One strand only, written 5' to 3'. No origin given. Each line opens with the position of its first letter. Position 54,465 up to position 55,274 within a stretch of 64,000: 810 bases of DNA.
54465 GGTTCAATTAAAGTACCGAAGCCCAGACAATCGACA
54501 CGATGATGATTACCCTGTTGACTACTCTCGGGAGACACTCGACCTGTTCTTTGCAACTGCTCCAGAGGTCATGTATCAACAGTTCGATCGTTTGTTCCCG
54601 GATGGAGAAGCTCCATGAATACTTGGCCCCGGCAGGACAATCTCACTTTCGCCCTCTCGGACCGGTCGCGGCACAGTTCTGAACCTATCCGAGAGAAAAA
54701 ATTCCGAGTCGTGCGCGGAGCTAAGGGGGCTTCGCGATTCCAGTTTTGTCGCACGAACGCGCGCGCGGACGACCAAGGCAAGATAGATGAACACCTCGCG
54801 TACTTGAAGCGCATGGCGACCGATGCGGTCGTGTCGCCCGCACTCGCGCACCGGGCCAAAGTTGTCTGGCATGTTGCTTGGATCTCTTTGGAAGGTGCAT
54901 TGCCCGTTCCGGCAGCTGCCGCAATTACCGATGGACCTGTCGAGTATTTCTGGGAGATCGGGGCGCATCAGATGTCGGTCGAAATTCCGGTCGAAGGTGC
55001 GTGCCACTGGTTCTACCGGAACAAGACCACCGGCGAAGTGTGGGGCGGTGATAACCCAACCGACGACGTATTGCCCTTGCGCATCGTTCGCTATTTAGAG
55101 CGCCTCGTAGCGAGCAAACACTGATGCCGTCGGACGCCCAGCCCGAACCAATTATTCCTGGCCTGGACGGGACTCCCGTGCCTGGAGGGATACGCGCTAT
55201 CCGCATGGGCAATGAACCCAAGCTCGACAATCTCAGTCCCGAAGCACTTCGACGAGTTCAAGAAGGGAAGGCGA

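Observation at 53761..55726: Low-GC, translationally coupled three-gene operon of unknown function (candidate horizontally acquired system)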

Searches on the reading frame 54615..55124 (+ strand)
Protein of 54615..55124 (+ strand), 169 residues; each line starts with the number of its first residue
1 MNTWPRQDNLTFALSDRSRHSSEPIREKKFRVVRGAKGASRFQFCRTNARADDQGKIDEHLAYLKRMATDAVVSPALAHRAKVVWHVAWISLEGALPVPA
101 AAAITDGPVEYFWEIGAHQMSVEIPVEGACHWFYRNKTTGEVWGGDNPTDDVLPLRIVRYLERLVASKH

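Call 4: search_protein_families(library=pfam, proteins=[window:54615-55124:+], max_evalue=1)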
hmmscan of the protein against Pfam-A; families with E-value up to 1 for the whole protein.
window:54615-55124:+ (169 aa): 0 families

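Call 5: search_protein_families(library=padloc, proteins=[window:54615-55124:+], max_evalue=1)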
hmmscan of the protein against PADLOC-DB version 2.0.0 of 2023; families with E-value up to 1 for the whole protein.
window:54615-55124:+ (169 aa): 0 families

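Call 6: search_protein_families(library=ncbifam, proteins=[window:54615-55124:+], max_evalue=1)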
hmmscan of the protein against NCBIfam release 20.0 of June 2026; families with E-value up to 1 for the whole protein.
window:54615-55124:+ (169 aa): 0 families

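Call 9: find_homologous_proteins(query=window:54615-55121:+, max_evalue=0.01)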
Query window:54615-55121:+ (169 aa): 20 proteins with E <= 0.01 among 114 candidates.
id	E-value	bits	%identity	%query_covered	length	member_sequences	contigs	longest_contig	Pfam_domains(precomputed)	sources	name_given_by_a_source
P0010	8.0e-112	389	100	100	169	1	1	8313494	-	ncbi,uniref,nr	ncbi:hypothetical protein J8F10_25535 [Gemmata sp. G18]|uniref:Uncharacterized protein n=1 Tax=Gemma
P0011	3.1e-51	192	56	92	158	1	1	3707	-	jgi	jgi:hypothetical protein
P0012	2.1e-43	166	57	80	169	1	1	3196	-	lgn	-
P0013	1.0e-37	148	58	68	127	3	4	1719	-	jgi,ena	-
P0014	4.1e-37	146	45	93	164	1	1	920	-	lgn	-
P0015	4.6e-37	146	58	78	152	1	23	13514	-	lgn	-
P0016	4.7e-37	146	55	73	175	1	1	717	-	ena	-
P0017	1.3e-36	144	56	78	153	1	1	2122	-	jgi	jgi:hypothetical protein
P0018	2.5e-36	143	52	77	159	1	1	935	-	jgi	jgi:hypothetical protein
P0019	1.5e-35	141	60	66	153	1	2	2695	-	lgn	-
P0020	8.2e-35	138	56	74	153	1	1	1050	-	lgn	-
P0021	3.5e-34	136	55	65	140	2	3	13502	-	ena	-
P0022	7.5e-34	135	56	66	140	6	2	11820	-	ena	-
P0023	2.5e-33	133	55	67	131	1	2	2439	-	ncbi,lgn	-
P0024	3.1e-33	133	55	65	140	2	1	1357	-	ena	-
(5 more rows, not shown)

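Call 17: find_encoding_contigs(protein=P0021, flank=8000, max_places=2)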
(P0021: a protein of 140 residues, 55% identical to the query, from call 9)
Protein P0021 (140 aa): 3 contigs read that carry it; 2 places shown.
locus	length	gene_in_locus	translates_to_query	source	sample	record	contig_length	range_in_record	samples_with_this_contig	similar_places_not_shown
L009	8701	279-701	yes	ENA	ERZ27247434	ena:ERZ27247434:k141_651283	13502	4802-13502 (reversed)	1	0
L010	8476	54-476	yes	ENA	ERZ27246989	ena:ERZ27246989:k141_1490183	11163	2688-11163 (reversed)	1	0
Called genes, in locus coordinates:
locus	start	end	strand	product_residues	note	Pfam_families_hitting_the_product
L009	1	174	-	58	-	?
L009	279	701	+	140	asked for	-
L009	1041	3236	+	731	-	PF00069:Pkinase, PF07714:PK_Tyr_Ser-Thr, PF01636:APH (faint)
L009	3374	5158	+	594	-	PF00211:Guanylate_cyc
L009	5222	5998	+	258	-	PF01261:AP_endonuc_2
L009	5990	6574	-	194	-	PF05685:Uma2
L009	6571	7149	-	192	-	PF05685:Uma2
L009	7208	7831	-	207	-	PF00081:Sod_Fe_N, PF02777:Sod_Fe_C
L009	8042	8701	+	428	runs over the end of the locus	PF16656:Pur_ac_phosph_N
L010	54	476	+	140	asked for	-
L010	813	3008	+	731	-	PF00069:Pkinase, PF07714:PK_Tyr_Ser-Thr, PF01636:APH (faint)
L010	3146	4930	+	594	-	PF00211:Guanylate_cyc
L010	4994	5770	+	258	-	PF01261:AP_endonuc_2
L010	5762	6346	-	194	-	PF05685:Uma2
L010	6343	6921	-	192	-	PF05685:Uma2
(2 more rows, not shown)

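Call 25: search_solved_structures(query=A2, max_evalue=10, show_alignments=2)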
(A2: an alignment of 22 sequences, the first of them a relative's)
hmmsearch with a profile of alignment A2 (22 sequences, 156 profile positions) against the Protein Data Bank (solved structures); distinct sequences matched with E-value up to 10: 33.
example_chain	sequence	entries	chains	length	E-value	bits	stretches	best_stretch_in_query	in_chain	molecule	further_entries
7bz2_R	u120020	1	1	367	0.44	13.4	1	95-125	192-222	Beta2 adrenergic receptor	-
4gbr_A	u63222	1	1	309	0.44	13.4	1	95-125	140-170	Beta-2 adrenergic receptor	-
7dhi_R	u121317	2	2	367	0.44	13.4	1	95-125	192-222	Beta-2 adrenergic receptor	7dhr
6kr8_A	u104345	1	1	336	0.46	13.4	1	95-125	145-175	beta 2 adrenergic receptor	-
3kj6_A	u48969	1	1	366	0.52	13.2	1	95-125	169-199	Beta-2 adrenergic receptor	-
8jj8_F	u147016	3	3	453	0.53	13.2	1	95-125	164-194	Beta-2 adrenergic receptor,Soluble cytochrome b562 | Beta-2 adrenergic receptor,Beta-2 adrenergic receptor,Soluble cytochrome b562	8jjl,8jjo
9rkf_A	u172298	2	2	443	0.56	13.1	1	95-125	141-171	Beta-2 adrenergic receptor,Endolysin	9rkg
9rkh_A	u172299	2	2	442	0.56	13.1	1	95-125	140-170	Beta-2 adrenergic receptor,Endolysin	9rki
3pds_A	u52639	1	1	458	0.6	13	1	95-125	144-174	Fusion protein Beta-2 adrenergic receptor/Lysozyme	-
3d4s_A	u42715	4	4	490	0.66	12.9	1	95-125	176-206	Beta-2 adrenergic receptor/T4-lysozyme chimera | Beta-2 adrenergic receptor, Lysozyme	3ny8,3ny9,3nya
8uo1_R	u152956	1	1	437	0.67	12.8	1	95-125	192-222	Beta-2 adrenergic receptor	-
2rh1_A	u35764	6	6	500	0.69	12.8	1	95-125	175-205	beta-2-adrenergic receptor/T4-lysozyme chimera | Beta-2 adrenergic receptor,Endolysin,Beta-2 adrenergic receptor | Chimera protein of Beta-2 adrenergic receptor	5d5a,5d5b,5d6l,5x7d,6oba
3p0g_A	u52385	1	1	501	0.7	12.8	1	95-125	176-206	Beta-2 adrenergic receptor, Lysozyme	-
9chu_A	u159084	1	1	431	0.7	12.8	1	95-125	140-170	Beta-2 adrenergic receptor,Calcineurin subunit B type 1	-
6prz_A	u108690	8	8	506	0.7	12.8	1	95-125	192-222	Fusion protein of Beta-2 adrenergic receptor and T4 Lysozyme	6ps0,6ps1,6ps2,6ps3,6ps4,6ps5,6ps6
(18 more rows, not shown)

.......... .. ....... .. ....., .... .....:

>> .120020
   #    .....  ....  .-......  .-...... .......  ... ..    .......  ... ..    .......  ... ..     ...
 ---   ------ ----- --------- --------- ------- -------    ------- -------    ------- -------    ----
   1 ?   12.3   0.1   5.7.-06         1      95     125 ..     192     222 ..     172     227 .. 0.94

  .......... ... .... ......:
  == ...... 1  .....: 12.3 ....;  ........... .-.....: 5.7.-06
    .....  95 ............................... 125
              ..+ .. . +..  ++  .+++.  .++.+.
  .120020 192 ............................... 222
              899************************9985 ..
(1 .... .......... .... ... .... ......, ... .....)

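Call 45: predict_structure(alignment_id=A5)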
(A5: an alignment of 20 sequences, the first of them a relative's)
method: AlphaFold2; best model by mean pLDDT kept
length: 169 residues; sequences in the alignment: 20
mean_pLDDT: 73.2   pTM: 0.65
mean pLDDT of the five models: 73.2, 71.2, 70.0, 65.3, 65.2
residues with pLDDT >= 90: 45; 70-90: 63; 50-70: 34; < 50: 27
segments of 3 or more residues with pLDDT < 50: 1-27
pLDDT, mean of each block of 10 residues (from residue 1): 33 35 47 65 62 84 93 92 87 82 89 90 90 91 68 69 66
secondary structure, 60 per line:
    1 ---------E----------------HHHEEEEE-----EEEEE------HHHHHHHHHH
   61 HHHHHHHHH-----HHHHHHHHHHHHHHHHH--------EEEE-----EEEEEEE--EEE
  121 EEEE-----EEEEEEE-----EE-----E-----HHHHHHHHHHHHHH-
elements in order: E30-34 E40-44 H51-69 H75-91 E100-103 E109-115 E118-124 E130-136 H155-168
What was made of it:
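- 54615..55124 (+): g2 (169 aa). A disordered, variable N-terminus plus a conserved alpha/beta-sandwich core (residues about 51-168). Predicted neutralising partner (antitoxin or immunity protein) of g3. AF2 model with core pLDDT 82-93 for residues 51-140, falling to 66-69 in the C-terminal helix (call 45).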

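Call 77: search_protein_families(library=padloc, alignment_id=A7, max_evalue=0.1)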
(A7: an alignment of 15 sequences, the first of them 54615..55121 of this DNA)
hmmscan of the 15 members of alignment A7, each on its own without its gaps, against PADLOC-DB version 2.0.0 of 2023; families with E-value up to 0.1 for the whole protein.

A. member 1, window:54615-55121:+ (169 aa): 0 families

B. families by the number of members that match (of 15 scanned): 2 families
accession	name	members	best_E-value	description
PDLC04575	PDC-M32A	3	6.3e-05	-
PDLC04576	PDC-M32A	1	3.8e-05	-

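Call 87: search_protein_families(library=phrogs, proteins=[window:54615-55121:+], max_evalue=0.01)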
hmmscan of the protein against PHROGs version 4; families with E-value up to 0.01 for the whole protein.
window:54615-55121:+ (169 aa): 0 families
